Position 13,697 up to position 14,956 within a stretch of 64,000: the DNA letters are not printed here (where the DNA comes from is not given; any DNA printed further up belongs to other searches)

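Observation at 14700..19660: Low-GC (~43-45%) island encoding two GT-C-like polytopic membrane proteins and a TM-anchored SGNH/TPR hydrolase; it rewrites the 3' end of a polyprenyl synthase gene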

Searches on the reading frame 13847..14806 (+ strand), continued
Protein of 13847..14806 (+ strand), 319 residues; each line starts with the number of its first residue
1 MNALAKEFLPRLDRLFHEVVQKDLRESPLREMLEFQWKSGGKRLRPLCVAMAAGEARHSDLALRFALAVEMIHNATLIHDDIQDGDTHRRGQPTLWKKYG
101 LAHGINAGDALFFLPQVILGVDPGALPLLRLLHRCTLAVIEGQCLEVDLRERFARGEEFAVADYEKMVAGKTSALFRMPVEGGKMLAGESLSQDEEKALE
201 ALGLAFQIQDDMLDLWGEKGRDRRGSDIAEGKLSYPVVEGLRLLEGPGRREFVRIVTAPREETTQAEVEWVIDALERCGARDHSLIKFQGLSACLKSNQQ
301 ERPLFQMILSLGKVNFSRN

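Call 57: find_encoding_contigs(protein=P0011, flank=8000, max_places=1)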
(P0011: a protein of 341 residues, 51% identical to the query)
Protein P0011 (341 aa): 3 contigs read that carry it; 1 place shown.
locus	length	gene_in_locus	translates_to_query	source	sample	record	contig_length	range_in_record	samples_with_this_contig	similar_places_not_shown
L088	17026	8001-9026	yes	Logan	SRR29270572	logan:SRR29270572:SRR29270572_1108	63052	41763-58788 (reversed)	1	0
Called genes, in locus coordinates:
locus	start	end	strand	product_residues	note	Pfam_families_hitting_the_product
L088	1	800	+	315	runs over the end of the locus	-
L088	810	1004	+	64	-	-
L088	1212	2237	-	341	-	PF11335:DUF3137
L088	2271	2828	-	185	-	PF04011:LemA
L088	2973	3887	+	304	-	PF16881:LIAS_N, PF04055:Radical_SAM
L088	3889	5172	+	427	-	PF00364:Biotin_lipoyl, PF02817:E3_binding, PF00198:2-oxoacid_dh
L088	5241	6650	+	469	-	PF00890:FAD_binding_2 (weak), PF01134:GIDA, PF01266:DAO (faint), PF01494:FAD_binding_3 (faint), PF07992:Pyr_redox_2, PF13738:Pyr_redox_3, PF00070:Pyr_redox, PF02852:Pyr_redox_dim, +5 more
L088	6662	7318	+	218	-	PF21948:LplA-B_cat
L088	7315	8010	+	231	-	PF17746:SfsA_N, PF03749:SfsA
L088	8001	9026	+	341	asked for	PF00348:polyprenyl_synt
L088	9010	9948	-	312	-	PF16697:Yop-YscD_cpl, PF00498:FHA, PF00990:GGDEF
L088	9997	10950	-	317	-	PF00491:Arginase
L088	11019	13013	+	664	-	PF14237:GYF_2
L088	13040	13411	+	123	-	PF07238:PilZ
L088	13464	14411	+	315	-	-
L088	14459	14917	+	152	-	PF07238:PilZ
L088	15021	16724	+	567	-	-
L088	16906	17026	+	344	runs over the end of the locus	PF13527:Acetyltransf_9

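Call 58: find_encoding_contigs(protein=P0046, flank=8000, max_places=1)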
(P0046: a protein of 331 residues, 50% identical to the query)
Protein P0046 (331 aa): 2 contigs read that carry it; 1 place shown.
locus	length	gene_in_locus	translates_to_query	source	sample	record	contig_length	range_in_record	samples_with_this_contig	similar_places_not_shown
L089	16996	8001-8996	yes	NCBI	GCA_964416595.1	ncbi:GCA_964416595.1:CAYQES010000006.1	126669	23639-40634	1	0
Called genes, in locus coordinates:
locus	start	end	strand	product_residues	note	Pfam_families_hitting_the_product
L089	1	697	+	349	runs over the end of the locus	PF00676:E1_dh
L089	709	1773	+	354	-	PF02779:Transket_pyr, PF02780:Transketolase_C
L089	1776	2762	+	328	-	-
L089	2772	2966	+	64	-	-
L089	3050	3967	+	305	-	PF16881:LIAS_N, PF04055:Radical_SAM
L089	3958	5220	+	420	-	PF00364:Biotin_lipoyl, PF02817:E3_binding, PF00198:2-oxoacid_dh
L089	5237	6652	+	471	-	PF00890:FAD_binding_2 (weak), PF01134:GIDA, PF01266:DAO (faint), PF01494:FAD_binding_3 (faint), PF07992:Pyr_redox_2, PF13738:Pyr_redox_3, PF00070:Pyr_redox, PF02852:Pyr_redox_dim, +5 more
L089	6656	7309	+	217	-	PF21948:LplA-B_cat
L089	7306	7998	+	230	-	PF17746:SfsA_N, PF03749:SfsA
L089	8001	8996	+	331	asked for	PF00348:polyprenyl_synt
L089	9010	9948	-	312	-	PF16697:Yop-YscD_cpl, PF00498:FHA, PF00990:GGDEF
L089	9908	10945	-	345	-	PF00491:Arginase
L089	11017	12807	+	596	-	PF14237:GYF_2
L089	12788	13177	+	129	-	PF07238:PilZ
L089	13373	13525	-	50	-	PF19451:DUF5989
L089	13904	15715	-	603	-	PF02543:Carbam_trans_N, PF16861:Carbam_trans_C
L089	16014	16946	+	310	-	-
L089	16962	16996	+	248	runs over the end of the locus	-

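Call 59: find_encoding_contigs(protein=P0006, flank=8000, max_places=1)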
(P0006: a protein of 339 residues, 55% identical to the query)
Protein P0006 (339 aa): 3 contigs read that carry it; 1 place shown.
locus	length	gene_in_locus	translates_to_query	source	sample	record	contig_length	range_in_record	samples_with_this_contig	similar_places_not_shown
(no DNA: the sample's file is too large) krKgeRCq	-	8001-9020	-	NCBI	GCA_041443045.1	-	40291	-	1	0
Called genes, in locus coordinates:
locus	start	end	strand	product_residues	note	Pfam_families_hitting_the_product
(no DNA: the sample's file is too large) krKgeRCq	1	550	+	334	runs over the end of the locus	-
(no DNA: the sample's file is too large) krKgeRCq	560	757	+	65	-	-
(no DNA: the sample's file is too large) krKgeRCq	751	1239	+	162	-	-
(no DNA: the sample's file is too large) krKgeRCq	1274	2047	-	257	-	PF00106:adh_short, PF08659:KR, PF13460:NAD_binding_10 (faint), PF13561:adh_short_C2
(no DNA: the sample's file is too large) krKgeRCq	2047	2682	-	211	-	PF02798:GST_N, PF13409:GST_N_2, PF13417:GST_N_3, PF00043:GST_C, PF14497:GST_C_3 (weak)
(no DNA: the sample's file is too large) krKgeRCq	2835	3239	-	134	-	PF07361:Cytochrom_B562 (weak)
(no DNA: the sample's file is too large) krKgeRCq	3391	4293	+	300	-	PF16881:LIAS_N, PF04055:Radical_SAM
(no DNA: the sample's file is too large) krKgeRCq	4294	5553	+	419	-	PF00364:Biotin_lipoyl, PF02817:E3_binding, PF00198:2-oxoacid_dh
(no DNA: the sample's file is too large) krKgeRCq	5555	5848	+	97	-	-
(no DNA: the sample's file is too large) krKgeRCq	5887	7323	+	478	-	PF00890:FAD_binding_2 (weak), PF01134:GIDA, PF01266:DAO (faint), PF01946:Thi4 (faint), PF07992:Pyr_redox_2, PF13738:Pyr_redox_3, PF00070:Pyr_redox, PF02852:Pyr_redox_dim, +4 more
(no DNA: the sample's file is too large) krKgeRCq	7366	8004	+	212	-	PF21948:LplA-B_cat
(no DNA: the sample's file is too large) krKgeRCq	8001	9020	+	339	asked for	PF00348:polyprenyl_synt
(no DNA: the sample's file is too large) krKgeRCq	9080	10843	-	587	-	-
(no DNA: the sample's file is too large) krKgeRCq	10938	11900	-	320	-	PF16697:Yop-YscD_cpl, PF00498:FHA, PF00990:GGDEF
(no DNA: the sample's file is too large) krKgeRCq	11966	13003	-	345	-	PF00491:Arginase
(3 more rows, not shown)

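Call 102: find_encoding_contigs(protein=P0127, flank=6000, max_places=2)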
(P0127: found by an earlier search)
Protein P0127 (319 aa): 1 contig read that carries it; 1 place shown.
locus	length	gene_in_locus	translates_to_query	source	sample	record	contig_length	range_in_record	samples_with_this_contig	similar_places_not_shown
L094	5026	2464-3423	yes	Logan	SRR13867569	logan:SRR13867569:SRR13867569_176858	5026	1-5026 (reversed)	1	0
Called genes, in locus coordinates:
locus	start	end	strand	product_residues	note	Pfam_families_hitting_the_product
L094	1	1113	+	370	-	?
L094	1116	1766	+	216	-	PF21948:LplA-B_cat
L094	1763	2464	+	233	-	PF17746:SfsA_N, PF03749:SfsA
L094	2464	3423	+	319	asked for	PF00348:polyprenyl_synt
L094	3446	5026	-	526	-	?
